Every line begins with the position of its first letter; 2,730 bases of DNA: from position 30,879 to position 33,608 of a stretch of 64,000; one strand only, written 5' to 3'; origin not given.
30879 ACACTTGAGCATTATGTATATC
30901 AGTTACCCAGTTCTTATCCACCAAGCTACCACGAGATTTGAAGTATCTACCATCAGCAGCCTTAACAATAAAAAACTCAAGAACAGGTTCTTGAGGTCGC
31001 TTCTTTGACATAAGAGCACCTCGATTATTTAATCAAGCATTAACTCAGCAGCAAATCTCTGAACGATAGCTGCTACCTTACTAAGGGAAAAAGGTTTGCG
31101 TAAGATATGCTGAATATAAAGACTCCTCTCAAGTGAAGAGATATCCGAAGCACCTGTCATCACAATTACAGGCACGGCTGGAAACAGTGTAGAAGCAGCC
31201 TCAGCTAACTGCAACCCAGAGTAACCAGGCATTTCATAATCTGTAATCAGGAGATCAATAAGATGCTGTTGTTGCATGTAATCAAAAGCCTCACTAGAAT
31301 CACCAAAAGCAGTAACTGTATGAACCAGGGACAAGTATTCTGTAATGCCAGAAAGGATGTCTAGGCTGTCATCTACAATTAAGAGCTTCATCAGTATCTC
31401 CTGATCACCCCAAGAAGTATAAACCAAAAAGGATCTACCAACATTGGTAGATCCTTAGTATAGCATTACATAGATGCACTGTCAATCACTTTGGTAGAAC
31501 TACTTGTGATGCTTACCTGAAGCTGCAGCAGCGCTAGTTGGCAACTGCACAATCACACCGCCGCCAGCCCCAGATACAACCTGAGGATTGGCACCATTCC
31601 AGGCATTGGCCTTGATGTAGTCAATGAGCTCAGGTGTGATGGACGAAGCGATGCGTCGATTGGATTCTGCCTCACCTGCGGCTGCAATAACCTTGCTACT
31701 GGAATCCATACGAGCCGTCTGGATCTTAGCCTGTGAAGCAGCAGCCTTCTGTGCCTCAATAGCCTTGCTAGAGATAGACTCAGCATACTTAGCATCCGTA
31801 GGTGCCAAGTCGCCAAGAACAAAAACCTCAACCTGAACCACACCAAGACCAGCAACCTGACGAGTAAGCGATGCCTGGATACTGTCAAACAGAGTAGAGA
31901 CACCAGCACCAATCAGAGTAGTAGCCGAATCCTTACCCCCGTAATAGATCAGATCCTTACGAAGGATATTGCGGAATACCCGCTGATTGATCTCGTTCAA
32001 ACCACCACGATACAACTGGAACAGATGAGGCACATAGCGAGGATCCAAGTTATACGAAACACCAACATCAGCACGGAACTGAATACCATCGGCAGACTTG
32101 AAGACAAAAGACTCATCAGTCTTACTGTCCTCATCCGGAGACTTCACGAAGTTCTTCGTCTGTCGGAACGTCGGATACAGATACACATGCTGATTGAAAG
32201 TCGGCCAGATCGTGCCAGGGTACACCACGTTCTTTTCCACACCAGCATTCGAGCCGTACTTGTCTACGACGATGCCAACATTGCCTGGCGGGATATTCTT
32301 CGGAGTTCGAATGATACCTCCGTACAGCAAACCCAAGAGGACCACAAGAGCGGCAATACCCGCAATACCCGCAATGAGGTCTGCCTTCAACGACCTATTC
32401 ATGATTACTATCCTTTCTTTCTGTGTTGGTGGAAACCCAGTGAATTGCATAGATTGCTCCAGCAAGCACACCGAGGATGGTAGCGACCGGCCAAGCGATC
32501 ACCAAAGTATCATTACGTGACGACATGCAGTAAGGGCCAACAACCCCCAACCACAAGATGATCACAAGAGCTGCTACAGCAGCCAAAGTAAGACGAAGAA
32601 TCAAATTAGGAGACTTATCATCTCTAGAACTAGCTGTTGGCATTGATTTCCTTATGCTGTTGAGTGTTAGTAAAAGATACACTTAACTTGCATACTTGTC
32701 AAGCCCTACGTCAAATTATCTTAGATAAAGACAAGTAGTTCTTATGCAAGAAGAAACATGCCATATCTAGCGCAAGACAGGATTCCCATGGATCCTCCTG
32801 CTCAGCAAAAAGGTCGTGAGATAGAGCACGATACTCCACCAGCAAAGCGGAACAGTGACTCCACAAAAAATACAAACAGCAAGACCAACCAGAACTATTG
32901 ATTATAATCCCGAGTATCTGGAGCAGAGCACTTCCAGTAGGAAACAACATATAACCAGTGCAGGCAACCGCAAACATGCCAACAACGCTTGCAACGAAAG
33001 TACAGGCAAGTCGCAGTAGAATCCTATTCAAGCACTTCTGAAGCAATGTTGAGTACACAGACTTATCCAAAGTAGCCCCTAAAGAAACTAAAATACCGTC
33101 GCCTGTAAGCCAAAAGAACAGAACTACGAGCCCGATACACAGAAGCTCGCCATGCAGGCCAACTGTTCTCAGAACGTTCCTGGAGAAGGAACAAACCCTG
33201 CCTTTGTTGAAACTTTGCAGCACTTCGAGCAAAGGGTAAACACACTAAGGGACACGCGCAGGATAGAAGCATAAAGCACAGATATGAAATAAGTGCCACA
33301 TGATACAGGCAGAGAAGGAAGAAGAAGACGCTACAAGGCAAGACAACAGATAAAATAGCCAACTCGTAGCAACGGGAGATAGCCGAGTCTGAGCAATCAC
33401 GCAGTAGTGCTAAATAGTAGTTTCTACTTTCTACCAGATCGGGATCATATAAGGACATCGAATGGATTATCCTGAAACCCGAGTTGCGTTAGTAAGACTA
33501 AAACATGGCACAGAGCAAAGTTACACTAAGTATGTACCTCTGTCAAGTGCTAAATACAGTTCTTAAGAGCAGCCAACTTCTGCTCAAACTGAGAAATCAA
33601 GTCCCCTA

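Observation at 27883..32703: Accessory island of nucleotide-signalling and membrane-stress genes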

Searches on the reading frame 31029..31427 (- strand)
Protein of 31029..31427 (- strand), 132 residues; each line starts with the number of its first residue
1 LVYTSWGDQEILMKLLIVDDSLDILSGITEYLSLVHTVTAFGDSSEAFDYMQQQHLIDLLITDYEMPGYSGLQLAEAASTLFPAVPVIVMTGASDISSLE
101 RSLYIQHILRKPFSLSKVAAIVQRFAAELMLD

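Call 3: search_protein_families(library=pfam, proteins=[window:31029-31427:-], max_evalue=0.1)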
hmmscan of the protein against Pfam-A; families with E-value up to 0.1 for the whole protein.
window:31029-31427:- (132 aa): 1 family
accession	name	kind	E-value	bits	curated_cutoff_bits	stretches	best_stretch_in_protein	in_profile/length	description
PF00072.30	Response_reg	-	5.2e-16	59.2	30.2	1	16-122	2-110/111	Response regulator receiver domain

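Call 4: search_protein_families(library=phrogs, proteins=[window:31029-31427:-], max_evalue=0.01)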
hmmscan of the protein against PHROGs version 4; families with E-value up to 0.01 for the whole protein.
window:31029-31427:- (132 aa): 4 families
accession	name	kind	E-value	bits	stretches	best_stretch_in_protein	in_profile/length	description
phrog_5982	-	unknown function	3.8e-18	65.8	1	12-127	868-986/1030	-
phrog_731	-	unknown function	1.3e-15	58.4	1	13-124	2-115/227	-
phrog_20458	-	unknown function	2.5e-06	27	1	15-125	700-816/829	-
phrog_37855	-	unknown function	5.7e-06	26.6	1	13-132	6-134/278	-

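Call 25: search_protein_families(library=padloc, proteins=[window:31029-31427:-], max_evalue=0.01)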
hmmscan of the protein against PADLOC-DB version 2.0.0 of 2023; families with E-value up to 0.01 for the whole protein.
window:31029-31427:- (132 aa): 0 families

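Call 26: search_protein_families(library=ncbifam, proteins=[window:31029-31427:-], max_evalue=0.01)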
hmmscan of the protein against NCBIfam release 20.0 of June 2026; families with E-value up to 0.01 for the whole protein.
window:31029-31427:- (132 aa): 68 families (the best 25 are shown)
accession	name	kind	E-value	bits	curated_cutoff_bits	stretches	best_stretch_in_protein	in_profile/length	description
NF053512.1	nitric_RR_NosR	exception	3.7e-14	52.6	400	1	15-124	1-113/422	response regulator c-di-GMP phosphodiesterase, NosR family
TIGR01818.1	ntrC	equivalog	4.9e-13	48.7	558.6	1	16-127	2-115/463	nitrogen regulation protein NR(I)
NF046022.1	RespRegCpdRBruc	equivalog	6e-11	42.4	180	1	35-125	25-116/120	cell cycle two-component system response regulator CpdR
NF008176.1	PRK10923.1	equivalog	2.1e-09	36.5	620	1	17-125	8-118/469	nitrogen regulation protein NR(I)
NF007969.0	PRK10693.1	equivalog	7.7e-09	35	329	1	14-113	9-110/337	two-component system response regulator RssB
NF010076.0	PRK13557.1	subfamily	1.4e-08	33.7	631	1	14-118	417-525/540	histidine kinase famiy protein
NF047793.1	ResRegPgtA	equivalog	2.9e-08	33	650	1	14-97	7-90/414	two-component system response regulator PgtA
NF006900.1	PRK09390.1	equivalog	3.9e-08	33.1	255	1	16-124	8-118/203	response regulator FixJ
NF041734.1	resp_reg_RppA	equivalog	4.2e-08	32.8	250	1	13-122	1-114/229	two-component system response regulator RppA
NF052313.1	T9SS_RR_PorX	equivalog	1.8e-07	30.4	300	1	14-102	2-90/513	T9SS response regulator signal transducer PorX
NF045717.1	DVU0259_DivK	exception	2.8e-07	30.7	160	1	13-124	3-114/117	DVU0259 family response regulator domain-containing protein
NF052573.1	HisKinEspAMyxo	equivalog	1e-06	27.1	1400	1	14-128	634-752/755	serine histidine kinase EspA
NF011896.0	PRK15369.1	equivalog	3e-06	27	242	1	13-100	4-93/211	two component system response regulator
NF008469.0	PRK11361.1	equivalog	3.8e-06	25.9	714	1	13-124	5-118/461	acetoacetate metabolism transcriptional regulator AtoC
NF008099.0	PRK10841.1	equivalog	6.4e-06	24.2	920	1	12-126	824-940/949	two-component system sensor histidine kinase RcsC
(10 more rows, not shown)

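Call 88: search_dna_similar(query=window:31029-31391:-, collection=phages, mode=protein, max_rows=25, max_evalue=0.001)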
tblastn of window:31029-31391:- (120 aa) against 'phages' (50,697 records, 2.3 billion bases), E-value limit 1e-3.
Records with a match: 10; places in all: 10; records where one place covers at least 80% of the query: 2.
Best place of each record, by identity: <60% 10.
By first word of the organism name: Bacteriophage 3; Salmonella 2; Listeria 2; Acinetobacter 2; Escherichia 1.
By host as written in the record: - 5; Homo sapiens 2; Listeria monocytogenes 2; Escherichia coli O157:H7 ATCC 43895 1.
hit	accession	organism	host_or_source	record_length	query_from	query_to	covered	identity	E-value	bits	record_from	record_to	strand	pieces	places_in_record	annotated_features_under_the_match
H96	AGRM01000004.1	Salmonella enterica subsp. houtenae str. ATCC BAA-1581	Homo sapiens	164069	25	112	73%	34.1%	2e-5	47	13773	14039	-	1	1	nitrogen regulation protein NR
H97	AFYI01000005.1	Salmonella enterica subsp. enterica serovar Infantis str. ...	Homo sapiens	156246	25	112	73%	34.1%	2e-5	47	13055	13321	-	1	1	nitrogen regulation protein NR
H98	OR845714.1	Escherichia phage ECO95 1-6-1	Escherichia coli O157:H7 ATCC 43895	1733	25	112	73%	34.1%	2e-5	47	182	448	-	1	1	record has no annotation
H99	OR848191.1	Listeria phage LM 4-14-1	Listeria monocytogenes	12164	16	120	88%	27.1%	3e-4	44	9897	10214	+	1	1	record has no annotation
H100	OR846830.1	Listeria phage LM 4-11-1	Listeria monocytogenes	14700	16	120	88%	27.1%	3e-4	44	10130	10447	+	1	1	record has no annotation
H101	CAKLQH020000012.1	Acinetobacter phage MD-2021a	not known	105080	26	112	73%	32.6%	3e-5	47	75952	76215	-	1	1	glnG_1: nitrogen regulation protein NR(I)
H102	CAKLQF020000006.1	Acinetobacter phage MD-2021a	not known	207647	26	112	73%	32.6%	3e-5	47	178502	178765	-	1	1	glnG_1: nitrogen regulation protein NR(I)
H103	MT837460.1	Bacteriophage sp.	human fecal samples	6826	23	117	79%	28.9%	7e-7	52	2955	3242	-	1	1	record has no annotation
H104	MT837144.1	Bacteriophage sp.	human fecal samples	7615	35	115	68%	27.7%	5e-4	44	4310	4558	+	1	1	record has no annotation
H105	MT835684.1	Bacteriophage sp.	human fecal samples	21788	41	91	43%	41.2%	9e-5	45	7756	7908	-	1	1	record has no annotation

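Call 89: find_homologous_proteins(query=window:31029-31391:-, max_evalue=0.000001)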
Query window:31029-31391:- (120 aa): 3 proteins with E <= 0.000001 among 19 candidates.
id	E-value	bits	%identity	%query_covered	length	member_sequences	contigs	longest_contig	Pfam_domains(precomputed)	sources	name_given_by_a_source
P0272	5.3e-68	244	100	100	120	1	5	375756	PF00072.31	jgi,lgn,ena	-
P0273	5.5e-42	160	68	98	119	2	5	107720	PF00072.31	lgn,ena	-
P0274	2.9e-8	52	38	92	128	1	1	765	PF00072.31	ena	-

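Call 90: find_encoding_contigs(protein=P0273, flank=10000, max_places=2)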
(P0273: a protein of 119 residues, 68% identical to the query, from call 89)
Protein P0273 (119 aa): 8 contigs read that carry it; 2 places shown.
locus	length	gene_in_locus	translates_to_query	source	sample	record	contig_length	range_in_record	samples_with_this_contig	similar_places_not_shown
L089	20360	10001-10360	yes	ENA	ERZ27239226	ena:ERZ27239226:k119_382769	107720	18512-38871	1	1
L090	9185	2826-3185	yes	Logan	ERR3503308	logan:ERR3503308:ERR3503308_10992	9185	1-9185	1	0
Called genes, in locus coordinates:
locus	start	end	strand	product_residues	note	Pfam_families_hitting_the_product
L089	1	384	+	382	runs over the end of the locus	-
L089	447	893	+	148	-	-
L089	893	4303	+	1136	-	-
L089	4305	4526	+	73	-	-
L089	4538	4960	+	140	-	-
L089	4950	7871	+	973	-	-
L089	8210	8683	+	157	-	-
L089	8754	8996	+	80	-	-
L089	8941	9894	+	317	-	PF01145:Band_7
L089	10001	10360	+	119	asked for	PF00072:Response_reg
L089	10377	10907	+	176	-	-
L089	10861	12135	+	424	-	PF05496:RuvB_N (faint), PF00004:AAA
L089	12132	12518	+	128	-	PF10686:YAcAr (weak)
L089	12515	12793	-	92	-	-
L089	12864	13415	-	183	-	PF13328:HD_4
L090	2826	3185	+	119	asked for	PF00072:Response_reg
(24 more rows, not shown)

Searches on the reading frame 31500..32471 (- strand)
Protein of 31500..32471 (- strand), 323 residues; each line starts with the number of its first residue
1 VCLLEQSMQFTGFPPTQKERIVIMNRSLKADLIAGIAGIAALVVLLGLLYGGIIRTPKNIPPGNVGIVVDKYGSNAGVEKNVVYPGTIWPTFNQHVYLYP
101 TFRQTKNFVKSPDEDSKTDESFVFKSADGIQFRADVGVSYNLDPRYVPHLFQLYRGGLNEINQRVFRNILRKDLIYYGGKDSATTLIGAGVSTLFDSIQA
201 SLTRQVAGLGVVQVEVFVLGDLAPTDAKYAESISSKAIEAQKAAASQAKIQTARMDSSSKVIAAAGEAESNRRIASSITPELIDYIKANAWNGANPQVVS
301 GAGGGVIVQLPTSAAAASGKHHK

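Call 3: search_protein_families(library=pfam, proteins=[window:31500-32471:-], max_evalue=0.1)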
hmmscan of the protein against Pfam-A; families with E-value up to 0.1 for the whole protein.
window:31500-32471:- (323 aa): 0 families

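Call 4: search_protein_families(library=phrogs, proteins=[window:31500-32471:-], max_evalue=0.01)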
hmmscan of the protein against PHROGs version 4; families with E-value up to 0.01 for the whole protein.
window:31500-32471:- (323 aa): 3 families
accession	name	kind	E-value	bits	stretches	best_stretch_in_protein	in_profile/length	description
phrog_200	-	other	6e-48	164.8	1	31-317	79-366/379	lipoprotein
phrog_21428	-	unknown function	0.003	18.5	1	59-97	23-60/63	-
phrog_11227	-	other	0.0093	16.9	0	226-314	43-122/138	protease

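Call 25: search_protein_families(library=padloc, proteins=[window:31500-32471:-], max_evalue=0.01)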
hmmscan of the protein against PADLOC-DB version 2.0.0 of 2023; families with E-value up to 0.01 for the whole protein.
window:31500-32471:- (323 aa): 0 families

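Call 26: search_protein_families(library=ncbifam, proteins=[window:31500-32471:-], max_evalue=0.01)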
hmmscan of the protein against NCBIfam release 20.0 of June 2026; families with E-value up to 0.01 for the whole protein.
window:31500-32471:- (323 aa): 0 families

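Call 31: search_solved_structures(query=window:31500-32402:-, max_evalue=1)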
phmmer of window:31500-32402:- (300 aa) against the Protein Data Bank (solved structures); distinct sequences matched with E-value up to 1: 3.
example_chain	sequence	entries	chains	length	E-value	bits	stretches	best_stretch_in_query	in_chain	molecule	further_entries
8rrh_B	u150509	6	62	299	0.0036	20.1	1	126-264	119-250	Prohibitin-2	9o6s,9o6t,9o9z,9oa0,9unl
6iqe_A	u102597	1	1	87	0.039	16.7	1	205-265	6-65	Prohibitin-2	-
9kyc_A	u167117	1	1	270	0.17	14.6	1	8-57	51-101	Cytolethal distending toxin subunit B family protein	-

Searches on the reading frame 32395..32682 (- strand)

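Call 3: search_protein_families(library=pfam, proteins=[window:32395-32682:-], max_evalue=0.1)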
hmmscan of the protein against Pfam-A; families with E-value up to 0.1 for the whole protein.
window:32395-32682:- (95 aa): 2 families
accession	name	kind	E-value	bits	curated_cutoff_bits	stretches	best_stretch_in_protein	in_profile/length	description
PF07584.16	BatA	-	0.012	16.4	25.9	0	11-43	42-74/77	Aerotolerance regulator N-terminal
PF22812.1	CR_prot_dom_plant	-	0.066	14.1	34.1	1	18-54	30-65/71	Plant cysteine-rich protein domain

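Call 4: search_protein_families(library=phrogs, proteins=[window:32395-32682:-], max_evalue=0.01)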
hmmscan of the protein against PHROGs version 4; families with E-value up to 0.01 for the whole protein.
window:32395-32682:- (95 aa): 1 family
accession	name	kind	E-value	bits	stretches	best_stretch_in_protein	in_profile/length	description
phrog_11742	-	unknown function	0.0035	18.5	1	29-89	15-74/84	-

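Call 25: search_protein_families(library=padloc, proteins=[window:32395-32682:-], max_evalue=0.01)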
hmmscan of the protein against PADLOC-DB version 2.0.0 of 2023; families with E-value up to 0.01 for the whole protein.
window:32395-32682:- (95 aa): 0 families

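Call 26: search_protein_families(library=ncbifam, proteins=[window:32395-32682:-], max_evalue=0.01)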
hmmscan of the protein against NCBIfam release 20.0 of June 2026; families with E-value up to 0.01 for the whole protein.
window:32395-32682:- (95 aa): 0 families

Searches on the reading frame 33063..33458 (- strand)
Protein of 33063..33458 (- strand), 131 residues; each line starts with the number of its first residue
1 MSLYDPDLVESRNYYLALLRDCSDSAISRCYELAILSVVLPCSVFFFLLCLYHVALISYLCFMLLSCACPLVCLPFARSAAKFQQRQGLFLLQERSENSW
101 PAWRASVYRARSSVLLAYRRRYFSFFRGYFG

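Call 3: search_protein_families(library=pfam, proteins=[window:33063-33458:-], max_evalue=0.1)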
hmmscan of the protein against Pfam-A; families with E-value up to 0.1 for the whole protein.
window:33063-33458:- (131 aa): 1 family
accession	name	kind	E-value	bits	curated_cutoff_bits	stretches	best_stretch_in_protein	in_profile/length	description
PF07254.17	Cpta_toxin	-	0.0019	18.8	27.3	1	34-116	14-98/133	Membrane-bound toxin component of toxin-antitoxin system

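Call 4: search_protein_families(library=phrogs, proteins=[window:33063-33458:-], max_evalue=0.01)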
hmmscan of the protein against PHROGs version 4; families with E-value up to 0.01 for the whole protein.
window:33063-33458:- (131 aa): 0 families
